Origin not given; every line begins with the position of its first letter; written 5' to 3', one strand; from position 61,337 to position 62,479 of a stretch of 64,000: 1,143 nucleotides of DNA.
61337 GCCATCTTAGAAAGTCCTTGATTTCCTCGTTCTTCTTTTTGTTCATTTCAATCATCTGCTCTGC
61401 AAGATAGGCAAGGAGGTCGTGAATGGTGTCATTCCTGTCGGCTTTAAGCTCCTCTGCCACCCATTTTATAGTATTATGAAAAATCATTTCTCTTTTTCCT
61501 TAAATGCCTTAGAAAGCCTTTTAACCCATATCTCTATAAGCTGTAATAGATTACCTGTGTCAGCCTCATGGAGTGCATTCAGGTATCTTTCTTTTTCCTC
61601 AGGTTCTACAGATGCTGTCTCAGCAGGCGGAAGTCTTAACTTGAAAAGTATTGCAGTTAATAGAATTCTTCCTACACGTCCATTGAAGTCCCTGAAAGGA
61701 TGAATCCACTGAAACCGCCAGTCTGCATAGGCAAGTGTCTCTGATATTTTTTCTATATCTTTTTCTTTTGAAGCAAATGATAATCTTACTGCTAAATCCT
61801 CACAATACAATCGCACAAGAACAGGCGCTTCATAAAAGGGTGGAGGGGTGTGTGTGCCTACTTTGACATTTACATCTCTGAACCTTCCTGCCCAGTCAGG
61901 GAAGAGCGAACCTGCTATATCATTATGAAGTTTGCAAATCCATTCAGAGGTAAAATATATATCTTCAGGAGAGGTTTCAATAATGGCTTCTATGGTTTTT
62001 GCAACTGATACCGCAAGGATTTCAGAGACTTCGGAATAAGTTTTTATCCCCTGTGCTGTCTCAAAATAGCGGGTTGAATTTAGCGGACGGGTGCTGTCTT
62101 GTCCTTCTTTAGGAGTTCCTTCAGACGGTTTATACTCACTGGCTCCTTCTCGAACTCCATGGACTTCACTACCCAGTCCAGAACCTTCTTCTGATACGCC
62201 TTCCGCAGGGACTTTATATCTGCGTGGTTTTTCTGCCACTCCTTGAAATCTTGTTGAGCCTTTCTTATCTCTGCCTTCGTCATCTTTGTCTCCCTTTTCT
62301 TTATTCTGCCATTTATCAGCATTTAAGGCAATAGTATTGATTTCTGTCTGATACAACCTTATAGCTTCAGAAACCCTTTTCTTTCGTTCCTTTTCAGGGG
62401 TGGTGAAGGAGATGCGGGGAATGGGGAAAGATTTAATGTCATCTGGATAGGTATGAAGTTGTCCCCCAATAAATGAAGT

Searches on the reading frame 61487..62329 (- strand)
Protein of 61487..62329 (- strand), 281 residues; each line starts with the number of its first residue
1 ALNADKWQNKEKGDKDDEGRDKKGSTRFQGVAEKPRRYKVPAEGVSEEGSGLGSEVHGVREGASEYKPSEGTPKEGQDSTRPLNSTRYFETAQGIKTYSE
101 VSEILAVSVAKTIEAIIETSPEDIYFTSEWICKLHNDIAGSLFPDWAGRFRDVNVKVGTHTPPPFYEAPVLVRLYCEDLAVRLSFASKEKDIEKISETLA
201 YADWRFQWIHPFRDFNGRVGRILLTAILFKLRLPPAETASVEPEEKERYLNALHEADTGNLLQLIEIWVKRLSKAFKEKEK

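Call 18: find_related_loci(query=A1, collection=genome_contigs, flank=10000)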
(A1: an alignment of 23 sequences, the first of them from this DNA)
Query A1 (281 aa) in genome_contigs; peptide patterns used: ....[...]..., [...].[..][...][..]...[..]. (x = any residue, [..] = any of these).
294 stretches matched a pattern; 182 encode a relative of the query (tblastn E <= 1e-3); the best 80 are kept; 80 distinct loci.
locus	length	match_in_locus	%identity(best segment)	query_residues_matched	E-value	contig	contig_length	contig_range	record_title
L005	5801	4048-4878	78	1-277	1e-148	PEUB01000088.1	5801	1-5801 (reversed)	MAG: Nitrospirae bacterium CG02_land_8_20_14_3_00_41_53 CG02_land_8_20_14_3.00_150_scaffold_10027_c, whole genome shotgu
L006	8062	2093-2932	74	1-280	2e-141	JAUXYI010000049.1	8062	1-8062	MAG: Thermodesulfovibrionia bacterium isolate C18_concoct.bin.153 C18_k141_87132, whole genome shotgun sequence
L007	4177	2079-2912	73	1-278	2e-141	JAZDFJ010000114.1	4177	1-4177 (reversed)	MAG: Candidatus Woesearchaeota archaeon isolate MEGAHIT-group-0.204 k141_15750318, whole genome shotgun sequence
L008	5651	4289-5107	73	1-273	5e-138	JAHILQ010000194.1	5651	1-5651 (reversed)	MAG: Nitrospinota bacterium isolate KR13_N2.mb.31 KR13_N2.mb.31_k141_258057, whole genome shotgun sequence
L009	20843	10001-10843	68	1-281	4e-131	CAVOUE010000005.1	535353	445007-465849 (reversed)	MAG: Nitrospirota bacterium isolate MFD10007.bin.2.159 genome assembly, contig: contig_30513, whole genome shotgun seque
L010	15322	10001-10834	68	1-278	5e-131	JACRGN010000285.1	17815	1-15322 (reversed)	MAG: Nitrospinota bacterium isolate NC_groundwater_1752_Pr3_B-0.1um_39_30 SR-2_scaffold_141_2711293, whole genome shotgu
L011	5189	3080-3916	68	1-279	2e-131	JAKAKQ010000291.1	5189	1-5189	MAG: Nitrospirae bacterium isolate WY4.bin7 NODE_21230_length_5189_cov_1.568748, whole genome shotgun sequence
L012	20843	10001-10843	67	1-281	1e-125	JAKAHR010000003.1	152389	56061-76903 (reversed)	MAG: Nitrospirae bacterium isolate WY3.bin121 NODE_128_length_152389_cov_3.652934, whole genome shotgun sequence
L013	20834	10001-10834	67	1-278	1e-125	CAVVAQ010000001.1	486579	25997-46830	MAG: uncultured Nitrospira sp. isolate MFD09730.bin.2.50 genome assembly, contig: contig_11683, whole genome shotgun seq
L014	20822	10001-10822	65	1-275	2e-121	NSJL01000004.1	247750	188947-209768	MAG: Nitrospira sp. isolate Ru_enrich_NS NODE_16_length_247750_cov_112.379, whole genome shotgun sequence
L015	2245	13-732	74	43-281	2e-127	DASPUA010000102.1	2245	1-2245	MAG TPA_asm: Thermodesulfovibrionales bacterium isolate SMAG_U12291 k141_1892955, whole genome shotgun sequence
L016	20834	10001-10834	63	1-279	3e-119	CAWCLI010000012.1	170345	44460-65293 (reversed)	MAG: Nitrospirota bacterium isolate MFD03726.bin.1.47 genome assembly, contig: contig_51381, whole genome shotgun sequen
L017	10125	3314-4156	67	1-281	6e-117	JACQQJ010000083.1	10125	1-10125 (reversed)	MAG: Nitrospinota bacterium isolate NC_groundwater_1330_Ag_S-0.2um_39_55 S_p2_S4_coassembly_k141_1320475, whole genome s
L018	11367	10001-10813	61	8-278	2e-109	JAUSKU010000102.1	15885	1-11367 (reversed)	MAG: Deltaproteobacteria bacterium isolate E14_metabat.bin.78 E14_k141_1603888, whole genome shotgun sequence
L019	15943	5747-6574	62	1-280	4e-109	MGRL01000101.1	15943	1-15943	MAG: Deltaproteobacteria bacterium RIFCSPHIGHO2_02_FULL_43_33 rifcsphigho2_02_scaffold_6589, whole genome shotgun sequen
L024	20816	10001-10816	48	4-276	2e-80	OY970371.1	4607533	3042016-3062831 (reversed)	MAG: Candidatus Manganitrophaceae bacterium isolate MFD03066.bin.c.2 genome assembly, chromosome: 1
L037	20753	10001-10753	47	14-272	3e-72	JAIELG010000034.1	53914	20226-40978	MAG: Burkholderiales bacterium isolate co.spades.CONCOCT.1kb_034 c_000000000123, whole genome shotgun sequence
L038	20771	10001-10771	46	8-274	1e-71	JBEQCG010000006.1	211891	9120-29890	MAG: Thiobacillus sp. isolate 05_S201.semibin_refined.049_sub NODE_15_length_211891_cov_12.826996, whole genome shotgun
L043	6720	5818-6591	47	8-273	3e-71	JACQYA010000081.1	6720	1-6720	MAG: Betaproteobacteria bacterium isolate NC_groundwater_1529_Pr4_S-0.65um_63_14 SR1-18-Sp65_coassembly_scaffold_193895,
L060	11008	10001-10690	49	40-272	1e-66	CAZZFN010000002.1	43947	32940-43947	MAG TPA_asm: uncultured Methyloversatilis sp. isolate SRP093185_co1_20 genome assembly, contig: NODE_356_length_43947_co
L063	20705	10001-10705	47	31-273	9e-67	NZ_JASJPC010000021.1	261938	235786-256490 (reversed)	MAG: Sulfuritalea sp. isolate MAG_121 NODE_20_length_261938_cov_241.704754, whole genome shotgun sequence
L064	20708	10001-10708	49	31-275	2e-66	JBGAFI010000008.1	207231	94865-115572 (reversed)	MAG: Thiobacillaceae bacterium isolate MAG_MBR_H125.8 MBRH125-8_opera_contig_422, whole genome shotgun sequence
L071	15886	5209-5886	48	42-272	4e-65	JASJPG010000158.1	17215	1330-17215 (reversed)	MAG: Hydrogenophilaceae bacterium isolate MAG_145 NODE_1665_length_17215_cov_18.245396, whole genome shotgun sequence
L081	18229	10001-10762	43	11-272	5e-64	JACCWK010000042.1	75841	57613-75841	MAG: Nitrosospira sp. isolate MGR_bin150 SD2897-2912_k127_5623022, whole genome shotgun sequence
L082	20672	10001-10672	47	41-272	7e-64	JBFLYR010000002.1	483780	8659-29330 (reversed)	MAG: Pseudomonadota bacterium isolate MAG090 MAG090_2, whole genome shotgun sequence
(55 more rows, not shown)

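Call 21: search_protein_families(library=pfam, proteins=[L009:6754-8574:+, L009:8579-9964:+, L013:6625-8598:+, L013:8508-10004:+, L010:8130-9809:+, L018:7191-9704:+, L008:2631-4187:+, L024:7109-10816:+, L063:6617-10708:+, L081:6497-10804:+], max_evalue=0.001)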
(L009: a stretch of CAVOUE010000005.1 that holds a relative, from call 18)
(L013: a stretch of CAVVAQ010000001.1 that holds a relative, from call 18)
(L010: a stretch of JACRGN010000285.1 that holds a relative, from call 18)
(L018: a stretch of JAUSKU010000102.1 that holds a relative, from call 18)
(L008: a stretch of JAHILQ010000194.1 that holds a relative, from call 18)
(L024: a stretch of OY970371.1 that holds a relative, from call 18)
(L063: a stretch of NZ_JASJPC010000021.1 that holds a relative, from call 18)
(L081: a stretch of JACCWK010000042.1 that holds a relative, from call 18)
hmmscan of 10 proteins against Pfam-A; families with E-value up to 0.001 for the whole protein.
L009:6754-8574:+ (607 aa): 5 families
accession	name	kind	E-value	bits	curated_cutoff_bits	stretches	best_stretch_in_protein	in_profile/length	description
PF02384.22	N6_Mtase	-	1e-45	156.9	20.4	1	314-601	4-273/311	N-6 DNA Methylase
PF07669.17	Eco57I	-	4e-16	60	25.3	1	398-538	1-165/171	Eco57I restriction-modification methylase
PF13588.12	HSDR_N_2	-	5.2e-15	55.9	25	1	63-163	1-97/110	Type I restriction enzyme R protein N terminus (HSDR_N)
PF01170.24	UPF0020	-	8.2e-12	45.7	22.3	1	346-470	21-141/197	RMKL-like, methyltransferase domain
PF20473.4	MmeI_Mtase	-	8.2e-09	35.5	27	1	357-422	23-87/259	MmeI, DNA-methyltransferase domain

L009:8579-9964:+ (462 aa): 1 family
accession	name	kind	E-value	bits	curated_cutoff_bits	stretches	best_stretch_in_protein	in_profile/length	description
PF01420.25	Methylase_S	-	1.3e-22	81.2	22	2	34-206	2-162/168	Type I restriction modification DNA specificity domain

L013:6625-8598:+ (658 aa): 5 families
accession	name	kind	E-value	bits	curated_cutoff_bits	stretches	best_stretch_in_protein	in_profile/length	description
PF02384.22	N6_Mtase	-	1.9e-39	136.3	20.4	1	292-633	4-302/311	N-6 DNA Methylase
PF13588.12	HSDR_N_2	-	2.3e-11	44.2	25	1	38-137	1-94/110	Type I restriction enzyme R protein N terminus (HSDR_N)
PF07669.17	Eco57I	-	2.2e-08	34.8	25.3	1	379-539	2-165/171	Eco57I restriction-modification methylase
PF01170.24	UPF0020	-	3e-08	34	22.3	1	328-448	25-139/197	RMKL-like, methyltransferase domain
PF20473.4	MmeI_Mtase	-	2.2e-06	27.5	27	1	334-401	22-86/259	MmeI, DNA-methyltransferase domain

L013:8508-10004:+ (499 aa): 1 family
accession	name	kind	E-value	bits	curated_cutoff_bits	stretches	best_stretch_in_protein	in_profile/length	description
PF01420.25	Methylase_S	-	3.9e-08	34.1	22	1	98-233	31-150/168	Type I restriction modification DNA specificity domain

L010:8130-9809:+ (560 aa): 4 families
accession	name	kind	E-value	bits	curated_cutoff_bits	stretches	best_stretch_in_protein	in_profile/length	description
PF13304.12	AAA_21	-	1.6e-18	68.3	27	1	31-318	1-304/304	AAA domain, putative AbiEii toxin, Type IV TA system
PF13175.12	AAA_15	-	4.7e-18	66.4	32.1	2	140-314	213-371/374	AAA ATPase domain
PF13476.12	AAA_23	-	3.3e-08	34.8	27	1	9-129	1-106/201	AAA domain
PF02463.25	SMC_N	-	4.5e-05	23.4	40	1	9-55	4-50/220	RecF/RecN/SMC N terminal domain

L018:7191-9704:+ (838 aa): 3 families
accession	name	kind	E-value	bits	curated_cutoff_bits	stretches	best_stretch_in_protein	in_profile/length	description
PF24391.1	HD-CE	-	1e-54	186.5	27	1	42-283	1-263/263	HD-CE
PF01966.28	HD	-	4e-09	37.2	22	1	50-138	2-90/116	HD domain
PF13589.12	HATPase_c_3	-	3.1e-08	34.2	25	1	343-464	7-107/137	Histidine kinase-, DNA gyrase B-, and HSP90-like ATPase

L008:2631-4187:+ (519 aa): 0 families

L024:7109-10816:+ (1236 aa): 8 families
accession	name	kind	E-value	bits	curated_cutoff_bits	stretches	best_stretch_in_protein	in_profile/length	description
PF07669.17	Eco57I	-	7.1e-36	124.3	25.3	1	475-654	1-161/171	Eco57I restriction-modification methylase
PF02384.22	N6_Mtase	-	7.6e-16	58.7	20.4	2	345-502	2-105/311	N-6 DNA Methylase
PF20473.4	MmeI_Mtase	-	4e-14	52.8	27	1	409-588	16-152/259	MmeI, DNA-methyltransferase domain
PF02661.23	Fic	-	1.5e-11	45.4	24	1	1085-1188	2-93/93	Fic/DOC family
PF04313.20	HSDR_N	-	8.7e-10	39.2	25.1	1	45-153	2-193/198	Type I restriction enzyme R protein N terminus (HSDR_N)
PF12950.13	TaqI_C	-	1.3e-08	35.6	26.5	1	771-880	2-100/118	TaqI-like C-terminal specificity domain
PF01170.24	UPF0020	-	7.3e-07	29.5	22.3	1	414-492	30-94/197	RMKL-like, methyltransferase domain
PF20464.3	MmeI_N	-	0.0003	21.6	27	0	31-155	4-124/181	MmeI, N-terminal domain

L063:6617-10708:+ (1364 aa): 6 families
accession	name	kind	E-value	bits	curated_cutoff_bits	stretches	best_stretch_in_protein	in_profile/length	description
PF07669.17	Eco57I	-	2.5e-42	145.3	25.3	1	544-704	2-171/171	Eco57I restriction-modification methylase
PF02384.22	N6_Mtase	-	6.5e-16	59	20.4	1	494-731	49-244/311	N-6 DNA Methylase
PF02661.23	Fic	-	2.5e-15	57.5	24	1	1220-1318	2-92/93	Fic/DOC family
PF20473.4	MmeI_Mtase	-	3.3e-15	56.4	27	1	485-626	13-150/259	MmeI, DNA-methyltransferase domain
PF12950.13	TaqI_C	-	3.7e-12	47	26.5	1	824-969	1-118/118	TaqI-like C-terminal specificity domain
PF20465.4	MmeI_hel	-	0.00056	21.1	27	0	263-330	3-75/75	MmeI, helicase spacer domain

L081:6497-10804:+ (1436 aa): 5 families
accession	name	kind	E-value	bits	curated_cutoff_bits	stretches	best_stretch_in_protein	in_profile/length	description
PF07669.17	Eco57I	-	6.3e-34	118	25.3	1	498-809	2-171/171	Eco57I restriction-modification methylase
PF12950.13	TaqI_C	-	1.5e-16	61.2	26.5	1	928-1103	2-118/118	TaqI-like C-terminal specificity domain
PF02661.23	Fic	-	1.1e-12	49.1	24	1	1279-1377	2-92/93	Fic/DOC family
PF02384.22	N6_Mtase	-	5.8e-11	42.7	20.4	0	712-823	122-233/311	N-6 DNA Methylase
PF20473.4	MmeI_Mtase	-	1.9e-06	27.7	27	1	436-519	12-85/259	MmeI, DNA-methyltransferase domain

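Call 41: search_solved_structures(query=A1, max_evalue=0.01, show_alignments=2)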
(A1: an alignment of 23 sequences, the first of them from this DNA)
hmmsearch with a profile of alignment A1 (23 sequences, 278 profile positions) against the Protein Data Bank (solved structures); distinct sequences matched with E-value up to 0.01: 48.
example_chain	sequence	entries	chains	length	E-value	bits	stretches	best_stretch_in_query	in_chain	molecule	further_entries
6i7g_A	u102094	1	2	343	1.8e-17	66.7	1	90-266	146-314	Adenosine monophosphate-protein transferase FICD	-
4u04_A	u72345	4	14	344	1.9e-17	66.7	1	90-266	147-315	Adenosine monophosphate-protein transferase FICD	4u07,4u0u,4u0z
9yz5_A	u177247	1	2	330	2.3e-17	66.4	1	96-266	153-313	Protein adenylyltransferase FICD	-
4u0s_A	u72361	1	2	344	2.6e-17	66.2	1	96-266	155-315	Adenosine monophosphate-protein transferase FICD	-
6i7j_A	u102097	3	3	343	2.6e-17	66.2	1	96-266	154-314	Adenosine monophosphate-protein transferase FICD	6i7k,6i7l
6i7h_A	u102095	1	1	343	4e-17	65.6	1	123-266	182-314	Adenosine monophosphate-protein transferase FICD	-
6i7i_A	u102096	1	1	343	4.2e-17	65.5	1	123-266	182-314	Adenosine monophosphate-protein transferase FICD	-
6zmd_B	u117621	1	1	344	9.2e-17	64.4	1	112-266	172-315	Protein adenylyltransferase FICD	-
7b7z_A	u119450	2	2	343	1.2e-15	60.8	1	96-266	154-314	Protein adenylyltransferase FICD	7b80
5jj6_A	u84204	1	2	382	6.2e-14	55.1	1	115-266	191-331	Adenosine monophosphate-protein transferase FICD homolog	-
5jj7_A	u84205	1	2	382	7.1e-14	55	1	115-266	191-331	Adenosine monophosphate-protein transferase FICD homolog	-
7xux_A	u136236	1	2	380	1.4e-10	44.1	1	109-265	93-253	Fido domain-containing protein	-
7cb8_A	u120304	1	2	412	8e-09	38.4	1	42-267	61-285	Fic-domain containing protein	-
3cuc_A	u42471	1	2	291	1.3e-08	37.7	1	192-258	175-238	Protein of unknown function with a Fic domain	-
4x2c_A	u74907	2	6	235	8.4e-07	31.8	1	191-266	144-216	Fic family protein putative filamentation induced by cAMP protein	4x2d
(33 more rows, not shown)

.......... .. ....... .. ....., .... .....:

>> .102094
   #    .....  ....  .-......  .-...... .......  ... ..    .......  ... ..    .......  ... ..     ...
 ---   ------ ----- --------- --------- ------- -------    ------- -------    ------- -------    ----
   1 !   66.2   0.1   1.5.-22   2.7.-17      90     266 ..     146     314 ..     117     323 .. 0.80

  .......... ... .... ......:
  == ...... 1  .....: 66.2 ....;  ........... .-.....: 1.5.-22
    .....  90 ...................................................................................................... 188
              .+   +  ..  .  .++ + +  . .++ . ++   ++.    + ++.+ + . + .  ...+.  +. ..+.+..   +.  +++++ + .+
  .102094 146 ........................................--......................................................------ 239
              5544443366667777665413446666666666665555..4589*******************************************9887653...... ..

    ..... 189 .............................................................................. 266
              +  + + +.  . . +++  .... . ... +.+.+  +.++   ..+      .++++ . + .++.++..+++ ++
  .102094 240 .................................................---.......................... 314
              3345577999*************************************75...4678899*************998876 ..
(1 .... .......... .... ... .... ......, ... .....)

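Call 43: predict_structure(alignment_id=A1)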
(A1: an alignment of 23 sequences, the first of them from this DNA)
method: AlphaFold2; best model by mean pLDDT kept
length: 281 residues; sequences in the alignment: 23
mean_pLDDT: 67.2   pTM: 0.65
mean pLDDT of the five models: 67.2, 65.5, 64.9, 60.6, 58.8
residues with pLDDT >= 90: 94; 70-90: 75; 50-70: 18; < 50: 94
segments of 3 or more residues with pLDDT < 50: 1-86, 151-157
pLDDT, mean of each block of 10 residues (from residue 1): 32 26 25 29 26 27 24 26 48 82 88 93 92 90 75 45 67 92 89 95 88 75 95 88 87 89 96 91 64
secondary structure, 60 per line:
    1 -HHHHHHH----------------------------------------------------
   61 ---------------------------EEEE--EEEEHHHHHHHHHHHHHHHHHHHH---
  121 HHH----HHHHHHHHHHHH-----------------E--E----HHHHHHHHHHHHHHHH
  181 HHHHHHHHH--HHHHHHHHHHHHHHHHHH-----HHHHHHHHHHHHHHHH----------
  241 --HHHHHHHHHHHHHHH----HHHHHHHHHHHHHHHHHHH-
elements in order: H2-8 E88-91 E94-97 H98-117 H128-139 H165-189 H192-209 H215-230 H243-257 H262-280

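Call 48: fold_search(model_id=the predicted structure, library=pdb)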
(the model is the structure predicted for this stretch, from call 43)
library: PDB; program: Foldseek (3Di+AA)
matches with E <= 10: 300; with E <= 0.001: 73
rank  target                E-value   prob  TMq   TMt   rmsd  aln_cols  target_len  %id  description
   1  6i7l                  6.6e-07  1.00  0.54  0.46   3.1       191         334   25  Crystal structure of monomeric FICD mutant L258D complexed with MgAMP-PNP (released 2019-09-25)
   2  6i7k                  7.3e-07  1.00  0.52  0.44   2.8       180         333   26  Crystal structure of monomeric FICD mutant L258D complexed with MgATP (released 2019-09-25)
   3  4u0s_B                8.1e-07  1.00  0.52  0.46   2.7       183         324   24  Structure of Eukaryotic fic domain containing protein with ADP (released 2014-12-10)
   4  4u0s_A                9.5e-07  1.00  0.53  0.47   2.8       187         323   24  Structure of Eukaryotic fic domain containing protein with ADP (released 2014-12-10)
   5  9yz5_A                1.6e-06  1.00  0.53  0.46   3.1       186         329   26  human FicD bound with farnesyl pyrophosphate (released 2026-02-25)
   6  7b7z_A                2.1e-06  1.00  0.52  0.44   2.8       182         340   25  DeAMPylation complex of monomeric FICD and AMPylated BiP (state 1) (released 2021-07-07)
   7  6zmd_B                2.2e-06  1.00  0.52  0.45   2.9       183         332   23  Crystal structure of HYPE covalently tethered to BiP bound to AMP-PNP (released 2021-04-14)
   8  6i7h                  2.4e-06  1.00  0.53  0.45   2.7       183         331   25  Crystal structure of dimeric FICD mutant K256S (released 2019-09-25)
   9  4u07_A                3.9e-06  1.00  0.54  0.47   3.2       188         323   24  ATP bound to eukaryotic FIC domain containing protein (released 2014-12-10)
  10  4u04_A                4.5e-06  1.00  0.53  0.48   3.0       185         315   26  Structure of a eukaryotic fic domain containing protein (released 2014-12-10)
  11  4u0z_D                5.0e-06  1.00  0.53  0.47   3.0       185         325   25  Eukaryotic Fic Domain containing protein with bound APCPP (released 2014-12-10)
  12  4u0z_E                5.0e-06  1.00  0.53  0.46   3.0       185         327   25  Eukaryotic Fic Domain containing protein with bound APCPP (released 2014-12-10)
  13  4u0z_B                8.0e-06  1.00  0.53  0.46   3.0       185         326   25  Eukaryotic Fic Domain containing protein with bound APCPP (released 2014-12-10)
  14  6i7i                  8.5e-06  1.00  0.53  0.45   2.9       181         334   26  Crystal structure of dimeric FICD mutant K256A complexed with MgATP (released 2019-09-25)
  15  4u0z_H                8.9e-06  1.00  0.53  0.48   3.0       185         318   25  Eukaryotic Fic Domain containing protein with bound APCPP (released 2014-12-10)
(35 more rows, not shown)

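Call 53: search_protein_representatives(alignment_id=A1)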
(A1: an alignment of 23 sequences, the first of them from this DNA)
Query: 23 sequences, 278 profile positions. Proteins with E-value up to 0.001 (for the whole library): 9060; up to 1e-10: 857; up to 1e-30: 78. The best 150 are listed.
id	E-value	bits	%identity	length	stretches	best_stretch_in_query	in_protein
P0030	1.3e-121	421.5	-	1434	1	2-277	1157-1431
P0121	7.2e-121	419.1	-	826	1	2-277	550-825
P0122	5.1e-118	409.7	-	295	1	5-275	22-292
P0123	8.0e-118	409.1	-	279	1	3-277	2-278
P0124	1.2e-88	313.3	-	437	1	11-274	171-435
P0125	7.8e-83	294.3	-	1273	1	13-274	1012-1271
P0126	8.9e-82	290.9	-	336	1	34-274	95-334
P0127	8.3e-80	284.4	-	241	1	4-191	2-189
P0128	7.4e-76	271.4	-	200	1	83-274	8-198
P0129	3.2e-75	269.4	-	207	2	3-149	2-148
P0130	8.7e-74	264.7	-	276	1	27-273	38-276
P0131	2.2e-69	250.2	-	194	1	83-273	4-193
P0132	2.1e-61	224.0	-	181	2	195-274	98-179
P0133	3.8e-59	216.6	-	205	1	79-274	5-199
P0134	1.9e-57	211.1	-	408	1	34-274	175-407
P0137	8.8e-57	208.9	-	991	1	47-276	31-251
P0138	4.4e-56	206.6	-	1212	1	51-274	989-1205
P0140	1.0e-55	205.4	-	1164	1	27-275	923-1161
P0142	6.4e-55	202.8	-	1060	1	34-276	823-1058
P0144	7.7e-54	199.2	-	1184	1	45-274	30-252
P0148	2.5e-52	194.3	-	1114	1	70-275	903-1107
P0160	9.7e-49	182.5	-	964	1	57-275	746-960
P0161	2.8e-48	181.0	-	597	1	47-276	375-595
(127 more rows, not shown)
